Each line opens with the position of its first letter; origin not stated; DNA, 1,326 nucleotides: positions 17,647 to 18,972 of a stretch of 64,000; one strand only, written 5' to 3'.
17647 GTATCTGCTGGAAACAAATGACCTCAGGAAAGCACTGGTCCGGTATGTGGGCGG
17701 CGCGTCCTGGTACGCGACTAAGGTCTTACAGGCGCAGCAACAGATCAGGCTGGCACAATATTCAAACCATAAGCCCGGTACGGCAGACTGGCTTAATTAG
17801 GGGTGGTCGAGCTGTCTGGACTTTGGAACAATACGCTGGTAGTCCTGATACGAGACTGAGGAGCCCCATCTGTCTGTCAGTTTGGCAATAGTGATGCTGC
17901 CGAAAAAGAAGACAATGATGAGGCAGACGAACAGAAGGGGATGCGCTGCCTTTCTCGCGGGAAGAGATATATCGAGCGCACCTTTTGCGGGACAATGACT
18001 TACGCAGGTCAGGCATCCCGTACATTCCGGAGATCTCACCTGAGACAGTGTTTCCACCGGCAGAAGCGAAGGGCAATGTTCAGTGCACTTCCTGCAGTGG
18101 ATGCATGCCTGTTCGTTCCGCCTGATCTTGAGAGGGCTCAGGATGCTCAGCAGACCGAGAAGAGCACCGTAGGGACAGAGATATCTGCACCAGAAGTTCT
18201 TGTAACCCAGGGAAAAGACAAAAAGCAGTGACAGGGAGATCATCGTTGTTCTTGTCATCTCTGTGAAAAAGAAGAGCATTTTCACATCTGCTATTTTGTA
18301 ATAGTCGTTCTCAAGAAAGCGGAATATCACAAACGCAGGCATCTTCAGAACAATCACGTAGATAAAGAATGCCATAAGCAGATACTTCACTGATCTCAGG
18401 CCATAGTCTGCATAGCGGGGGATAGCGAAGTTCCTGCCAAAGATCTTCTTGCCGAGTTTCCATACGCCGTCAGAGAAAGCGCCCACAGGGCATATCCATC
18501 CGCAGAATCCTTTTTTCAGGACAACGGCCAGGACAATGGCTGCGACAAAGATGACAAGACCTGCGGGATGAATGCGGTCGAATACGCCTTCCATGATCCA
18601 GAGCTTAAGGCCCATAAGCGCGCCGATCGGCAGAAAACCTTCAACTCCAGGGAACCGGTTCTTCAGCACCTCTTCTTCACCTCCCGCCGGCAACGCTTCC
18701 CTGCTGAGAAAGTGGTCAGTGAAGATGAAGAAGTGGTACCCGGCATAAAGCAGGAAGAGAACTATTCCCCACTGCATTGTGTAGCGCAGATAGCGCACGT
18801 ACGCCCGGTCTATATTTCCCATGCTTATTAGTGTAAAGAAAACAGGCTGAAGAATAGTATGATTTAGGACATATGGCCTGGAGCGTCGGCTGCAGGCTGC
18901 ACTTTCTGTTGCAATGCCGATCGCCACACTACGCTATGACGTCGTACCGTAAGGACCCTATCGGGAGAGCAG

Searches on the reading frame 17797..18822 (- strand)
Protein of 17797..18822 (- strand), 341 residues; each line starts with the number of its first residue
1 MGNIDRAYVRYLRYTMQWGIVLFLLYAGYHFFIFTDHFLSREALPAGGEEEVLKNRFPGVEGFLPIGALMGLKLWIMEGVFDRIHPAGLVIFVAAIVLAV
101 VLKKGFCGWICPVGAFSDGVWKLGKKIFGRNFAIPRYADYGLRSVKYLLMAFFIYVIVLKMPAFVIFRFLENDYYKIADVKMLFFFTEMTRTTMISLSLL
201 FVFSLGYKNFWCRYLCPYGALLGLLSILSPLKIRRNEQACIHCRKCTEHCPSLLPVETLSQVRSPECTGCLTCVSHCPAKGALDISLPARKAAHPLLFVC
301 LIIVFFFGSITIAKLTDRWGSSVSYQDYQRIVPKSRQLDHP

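Call 76: search_protein_families(library=pfam, max_evalue=0.001, proteins=[window:17797-18822:-])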
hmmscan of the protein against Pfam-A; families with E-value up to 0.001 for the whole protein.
window:17797-18822:- (341 aa): 7 families
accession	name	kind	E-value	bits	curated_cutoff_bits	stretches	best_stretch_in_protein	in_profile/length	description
PF12801.12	Fer4_5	-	1.7e-20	73.2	22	2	85-130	2-47/48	4Fe-4S binding domain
PF13237.11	Fer4_10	-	6.4e-09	36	25.5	1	232-278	1-53/53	4Fe-4S dicluster domain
PF00037.32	Fer4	-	1.7e-08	34.4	21.1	0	236-251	4-19/24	4Fe-4S binding domain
PF12837.12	Fer4_6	-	9.6e-07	28.9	25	1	233-252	2-21/24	4Fe-4S binding domain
PF14697.11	Fer4_21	-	1.7e-06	28.5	35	1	236-283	4-57/59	4Fe-4S dicluster domain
PF13187.11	Fer4_9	-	0.00011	22.6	27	0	239-280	1-50/52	4Fe-4S dicluster domain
PF12797.12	Fer4_2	-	0.00076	19.7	24.5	1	233-252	3-22/22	4Fe-4S binding domain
